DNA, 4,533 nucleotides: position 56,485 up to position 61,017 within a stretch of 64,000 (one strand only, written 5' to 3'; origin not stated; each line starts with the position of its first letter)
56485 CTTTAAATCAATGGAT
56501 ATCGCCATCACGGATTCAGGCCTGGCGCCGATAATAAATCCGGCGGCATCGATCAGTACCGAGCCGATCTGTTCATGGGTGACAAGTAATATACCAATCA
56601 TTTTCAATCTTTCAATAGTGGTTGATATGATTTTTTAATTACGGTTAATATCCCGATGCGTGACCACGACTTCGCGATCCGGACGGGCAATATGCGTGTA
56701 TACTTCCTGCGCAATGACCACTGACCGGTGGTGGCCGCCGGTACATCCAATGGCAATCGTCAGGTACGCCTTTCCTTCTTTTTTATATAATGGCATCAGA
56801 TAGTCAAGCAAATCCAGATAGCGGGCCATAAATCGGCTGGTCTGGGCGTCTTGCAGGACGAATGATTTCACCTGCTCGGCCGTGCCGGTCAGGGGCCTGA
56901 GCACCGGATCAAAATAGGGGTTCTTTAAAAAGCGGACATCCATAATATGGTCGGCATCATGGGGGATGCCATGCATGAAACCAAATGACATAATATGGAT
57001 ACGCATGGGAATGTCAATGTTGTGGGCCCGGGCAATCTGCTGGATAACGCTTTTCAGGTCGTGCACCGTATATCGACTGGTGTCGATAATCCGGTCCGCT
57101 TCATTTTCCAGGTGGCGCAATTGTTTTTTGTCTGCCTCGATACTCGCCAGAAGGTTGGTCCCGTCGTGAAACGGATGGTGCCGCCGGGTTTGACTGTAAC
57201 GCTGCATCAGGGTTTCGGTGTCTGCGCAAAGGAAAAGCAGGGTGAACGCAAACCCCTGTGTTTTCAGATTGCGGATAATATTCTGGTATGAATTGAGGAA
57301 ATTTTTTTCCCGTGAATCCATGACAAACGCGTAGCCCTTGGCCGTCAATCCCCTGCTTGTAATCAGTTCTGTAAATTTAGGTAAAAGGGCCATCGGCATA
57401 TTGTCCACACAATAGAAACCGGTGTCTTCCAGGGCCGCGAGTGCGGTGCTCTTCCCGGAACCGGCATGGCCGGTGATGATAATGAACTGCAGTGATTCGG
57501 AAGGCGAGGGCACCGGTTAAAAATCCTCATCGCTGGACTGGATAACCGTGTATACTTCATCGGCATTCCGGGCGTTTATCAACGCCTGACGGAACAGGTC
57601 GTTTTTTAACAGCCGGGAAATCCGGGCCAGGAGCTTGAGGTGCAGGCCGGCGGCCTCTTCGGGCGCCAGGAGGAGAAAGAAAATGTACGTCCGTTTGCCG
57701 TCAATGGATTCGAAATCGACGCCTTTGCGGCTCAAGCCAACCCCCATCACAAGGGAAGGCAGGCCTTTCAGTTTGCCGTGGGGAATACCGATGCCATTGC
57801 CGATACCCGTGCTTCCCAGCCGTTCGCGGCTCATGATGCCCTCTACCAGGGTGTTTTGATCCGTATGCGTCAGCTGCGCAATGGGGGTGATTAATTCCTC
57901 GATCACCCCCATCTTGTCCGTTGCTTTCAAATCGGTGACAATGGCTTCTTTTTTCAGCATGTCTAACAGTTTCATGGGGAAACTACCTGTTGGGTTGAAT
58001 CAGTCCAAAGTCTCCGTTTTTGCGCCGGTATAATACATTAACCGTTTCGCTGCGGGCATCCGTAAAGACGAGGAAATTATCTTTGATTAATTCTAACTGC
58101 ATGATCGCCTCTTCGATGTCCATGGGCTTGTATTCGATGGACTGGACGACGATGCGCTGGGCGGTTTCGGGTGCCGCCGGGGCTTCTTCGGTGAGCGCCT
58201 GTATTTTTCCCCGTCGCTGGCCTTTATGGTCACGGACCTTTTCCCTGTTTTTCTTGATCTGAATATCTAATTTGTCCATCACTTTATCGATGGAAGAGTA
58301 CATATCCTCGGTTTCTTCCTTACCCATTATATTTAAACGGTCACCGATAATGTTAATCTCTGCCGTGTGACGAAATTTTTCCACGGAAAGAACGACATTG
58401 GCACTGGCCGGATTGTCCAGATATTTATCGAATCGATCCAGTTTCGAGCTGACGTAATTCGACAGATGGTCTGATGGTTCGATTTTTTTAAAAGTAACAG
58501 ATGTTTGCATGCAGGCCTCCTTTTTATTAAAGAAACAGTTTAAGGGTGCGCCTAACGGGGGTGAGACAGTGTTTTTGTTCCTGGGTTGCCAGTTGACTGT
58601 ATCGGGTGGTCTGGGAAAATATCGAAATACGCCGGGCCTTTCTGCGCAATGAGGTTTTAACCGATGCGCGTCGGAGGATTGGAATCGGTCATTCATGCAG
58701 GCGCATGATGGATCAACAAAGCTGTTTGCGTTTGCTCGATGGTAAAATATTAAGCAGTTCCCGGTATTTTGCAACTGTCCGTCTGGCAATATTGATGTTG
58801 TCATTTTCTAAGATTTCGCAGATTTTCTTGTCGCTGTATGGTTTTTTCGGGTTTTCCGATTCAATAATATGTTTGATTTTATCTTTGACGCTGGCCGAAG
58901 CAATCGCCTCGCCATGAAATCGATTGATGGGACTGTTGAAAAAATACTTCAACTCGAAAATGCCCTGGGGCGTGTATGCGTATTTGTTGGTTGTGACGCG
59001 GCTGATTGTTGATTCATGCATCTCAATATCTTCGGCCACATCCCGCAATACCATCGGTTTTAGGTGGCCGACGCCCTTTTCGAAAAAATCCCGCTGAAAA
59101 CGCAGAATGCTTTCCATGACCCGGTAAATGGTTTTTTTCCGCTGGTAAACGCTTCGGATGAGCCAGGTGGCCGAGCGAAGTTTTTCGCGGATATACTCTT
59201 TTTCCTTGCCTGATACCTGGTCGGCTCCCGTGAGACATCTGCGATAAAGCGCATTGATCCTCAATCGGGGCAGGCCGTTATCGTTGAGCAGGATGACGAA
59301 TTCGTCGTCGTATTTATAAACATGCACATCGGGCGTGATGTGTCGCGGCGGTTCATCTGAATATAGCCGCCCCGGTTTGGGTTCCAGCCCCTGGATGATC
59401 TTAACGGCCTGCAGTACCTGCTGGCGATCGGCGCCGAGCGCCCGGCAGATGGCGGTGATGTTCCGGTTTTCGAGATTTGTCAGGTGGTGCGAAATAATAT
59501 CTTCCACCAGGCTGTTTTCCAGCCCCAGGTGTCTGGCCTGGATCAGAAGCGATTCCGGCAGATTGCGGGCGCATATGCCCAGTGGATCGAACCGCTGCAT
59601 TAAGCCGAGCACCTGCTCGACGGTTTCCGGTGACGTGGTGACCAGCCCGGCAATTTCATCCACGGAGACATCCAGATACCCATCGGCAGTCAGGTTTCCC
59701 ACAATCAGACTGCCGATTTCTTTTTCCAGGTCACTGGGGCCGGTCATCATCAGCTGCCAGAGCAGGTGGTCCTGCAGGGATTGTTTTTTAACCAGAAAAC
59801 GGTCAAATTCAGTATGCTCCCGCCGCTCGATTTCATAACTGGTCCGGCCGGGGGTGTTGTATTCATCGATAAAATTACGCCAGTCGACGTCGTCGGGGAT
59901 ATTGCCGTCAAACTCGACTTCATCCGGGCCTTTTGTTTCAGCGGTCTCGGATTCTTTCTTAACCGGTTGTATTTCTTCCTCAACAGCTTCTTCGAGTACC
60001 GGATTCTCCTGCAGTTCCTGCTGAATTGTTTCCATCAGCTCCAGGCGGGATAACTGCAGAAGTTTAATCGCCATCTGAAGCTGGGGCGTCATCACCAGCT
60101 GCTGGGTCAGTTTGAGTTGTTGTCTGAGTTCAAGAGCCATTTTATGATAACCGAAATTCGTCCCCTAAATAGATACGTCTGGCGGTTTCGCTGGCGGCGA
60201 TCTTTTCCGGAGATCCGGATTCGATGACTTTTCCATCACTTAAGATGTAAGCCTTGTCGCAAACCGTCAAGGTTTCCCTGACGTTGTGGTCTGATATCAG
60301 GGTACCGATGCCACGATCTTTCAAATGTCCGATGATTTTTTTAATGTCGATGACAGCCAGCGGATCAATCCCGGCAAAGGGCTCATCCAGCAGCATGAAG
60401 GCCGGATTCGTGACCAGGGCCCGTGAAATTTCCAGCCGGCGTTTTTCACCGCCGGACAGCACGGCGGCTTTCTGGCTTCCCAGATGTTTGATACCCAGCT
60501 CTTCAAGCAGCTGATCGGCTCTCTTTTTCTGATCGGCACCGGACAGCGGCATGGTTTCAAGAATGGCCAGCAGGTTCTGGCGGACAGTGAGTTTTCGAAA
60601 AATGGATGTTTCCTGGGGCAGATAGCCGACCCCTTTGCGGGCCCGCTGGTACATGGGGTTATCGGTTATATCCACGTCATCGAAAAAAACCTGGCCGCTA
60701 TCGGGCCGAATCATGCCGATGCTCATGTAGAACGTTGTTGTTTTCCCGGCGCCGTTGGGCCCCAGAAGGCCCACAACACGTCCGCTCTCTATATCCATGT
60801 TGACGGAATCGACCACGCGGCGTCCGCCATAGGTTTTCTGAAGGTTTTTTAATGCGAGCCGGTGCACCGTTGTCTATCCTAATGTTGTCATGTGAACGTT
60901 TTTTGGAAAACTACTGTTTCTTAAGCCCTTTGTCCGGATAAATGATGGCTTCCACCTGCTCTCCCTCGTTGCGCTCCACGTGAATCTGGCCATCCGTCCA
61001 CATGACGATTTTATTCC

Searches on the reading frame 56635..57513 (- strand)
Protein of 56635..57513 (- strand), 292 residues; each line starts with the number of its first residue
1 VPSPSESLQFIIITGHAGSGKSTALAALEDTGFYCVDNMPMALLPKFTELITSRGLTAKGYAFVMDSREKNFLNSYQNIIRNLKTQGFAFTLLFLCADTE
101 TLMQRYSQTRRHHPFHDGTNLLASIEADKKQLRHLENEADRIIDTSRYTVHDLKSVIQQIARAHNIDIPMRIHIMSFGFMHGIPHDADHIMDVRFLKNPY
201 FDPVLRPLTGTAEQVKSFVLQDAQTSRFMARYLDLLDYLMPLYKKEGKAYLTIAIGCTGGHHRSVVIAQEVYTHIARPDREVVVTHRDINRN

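Call 95: search_protein_families(library=pfam, proteins=[window:56635-57513:-], max_evalue=0.00001)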
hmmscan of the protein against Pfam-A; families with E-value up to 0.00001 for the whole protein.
window:56635-57513:- (292 aa): 3 families
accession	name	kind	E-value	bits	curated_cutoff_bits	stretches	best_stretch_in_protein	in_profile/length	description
PF22740.1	PapZ_C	-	5.3e-45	153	27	1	170-289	1-120/121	RapZ C-terminal domain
PF03668.21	RapZ-like_N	-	1.3e-40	139.2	25.4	1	9-160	2-153/158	RapZ-like N-terminal domain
PF25199.1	nSTAND_NTPase5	-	7.8e-06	26.2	34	0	3-103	36-139/145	Novel STAND NTPase 5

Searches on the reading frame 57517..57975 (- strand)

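Call 95: search_protein_families(library=pfam, proteins=[window:57517-57975:-], max_evalue=0.00001)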
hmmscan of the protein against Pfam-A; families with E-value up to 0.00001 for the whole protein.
window:57517-57975:- (152 aa): 1 family
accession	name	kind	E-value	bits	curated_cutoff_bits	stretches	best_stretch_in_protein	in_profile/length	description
PF00359.27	PTS_EIIA_2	-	1.2e-34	119.8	27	1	6-147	2-143/144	Phosphoenolpyruvate-dependent sugar phosphotransferase system, EIIA 2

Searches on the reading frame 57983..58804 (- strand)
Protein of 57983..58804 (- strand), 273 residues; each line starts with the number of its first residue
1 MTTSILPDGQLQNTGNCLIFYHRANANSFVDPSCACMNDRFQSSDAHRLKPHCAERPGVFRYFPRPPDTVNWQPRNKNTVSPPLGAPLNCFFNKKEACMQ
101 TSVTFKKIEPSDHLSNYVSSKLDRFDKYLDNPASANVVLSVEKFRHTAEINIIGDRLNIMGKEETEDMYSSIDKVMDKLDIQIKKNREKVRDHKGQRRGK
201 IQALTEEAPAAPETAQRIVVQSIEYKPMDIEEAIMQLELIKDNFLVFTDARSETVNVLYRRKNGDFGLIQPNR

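Call 95: search_protein_families(library=pfam, proteins=[window:57983-58804:-], max_evalue=0.00001)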
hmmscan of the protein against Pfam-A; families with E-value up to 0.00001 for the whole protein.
window:57983-58804:- (273 aa): 2 families
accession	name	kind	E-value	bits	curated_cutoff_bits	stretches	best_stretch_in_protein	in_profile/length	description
PF02482.25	Ribosomal_S30AE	-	8.6e-21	74.9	23.7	1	102-191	2-88/88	Sigma 54 modulation protein / S30EA ribosomal protein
PF16321.10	Ribosom_S30AE_C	-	4.7e-20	71.5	25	1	220-268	9-57/57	Sigma 54 modulation/S30EA ribosomal protein C terminus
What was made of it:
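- On Sigma-54 (RpoN)-dependent promoter: rpoN at 58713-60140 (-) has all three Pfam sigma-54 domains (call 95).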

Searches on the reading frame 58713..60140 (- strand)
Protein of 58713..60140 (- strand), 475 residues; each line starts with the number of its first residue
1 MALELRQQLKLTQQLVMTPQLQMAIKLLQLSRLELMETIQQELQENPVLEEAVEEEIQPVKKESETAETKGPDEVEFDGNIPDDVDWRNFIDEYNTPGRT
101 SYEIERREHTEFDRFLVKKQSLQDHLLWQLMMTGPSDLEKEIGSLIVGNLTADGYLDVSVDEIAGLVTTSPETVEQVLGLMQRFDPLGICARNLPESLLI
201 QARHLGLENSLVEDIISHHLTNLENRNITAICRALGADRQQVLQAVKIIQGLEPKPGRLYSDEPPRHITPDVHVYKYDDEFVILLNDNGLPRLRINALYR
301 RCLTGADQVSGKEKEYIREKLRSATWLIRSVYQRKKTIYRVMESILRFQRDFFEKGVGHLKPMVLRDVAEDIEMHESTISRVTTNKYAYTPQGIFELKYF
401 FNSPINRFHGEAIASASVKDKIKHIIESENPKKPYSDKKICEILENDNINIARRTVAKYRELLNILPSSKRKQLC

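Call 95: search_protein_families(library=pfam, proteins=[window:58713-60140:-], max_evalue=0.00001)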
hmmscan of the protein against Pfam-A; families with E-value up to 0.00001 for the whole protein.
window:58713-60140:- (475 aa): 3 families
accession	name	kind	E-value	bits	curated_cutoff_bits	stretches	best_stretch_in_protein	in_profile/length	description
PF04552.19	Sigma54_DBD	-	3.6e-62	209.3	22.8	1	315-473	2-160/160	Sigma-54, DNA binding domain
PF04963.19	Sigma54_CBD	-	7.5e-57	192.5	22.9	1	112-299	2-185/185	Sigma-54 factor, core binding domain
PF00309.25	Sigma54_AID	-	2.7e-16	59.6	23.8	1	6-51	1-46/46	Sigma-54 factor, Activator interacting domain (AID)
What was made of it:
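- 58713..60140 (-): rpoN, encoding sigma-54 (475 aa), the trans-acting factor the promoter needs. Pfam Sigma54_AID, Sigma54_CBD and Sigma54_DBD, E 3e-16 to 4e-62 (call 95).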

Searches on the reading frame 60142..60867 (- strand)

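Call 95: search_protein_families(library=pfam, proteins=[window:60142-60867:-], max_evalue=0.00001)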
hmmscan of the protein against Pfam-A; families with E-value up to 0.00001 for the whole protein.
window:60142-60867:- (241 aa): 1 family
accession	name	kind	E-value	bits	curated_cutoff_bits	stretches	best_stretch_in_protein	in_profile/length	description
PF00005.33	ABC_tran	-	1.3e-36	126.7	25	1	20-165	2-137/137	ABC transporter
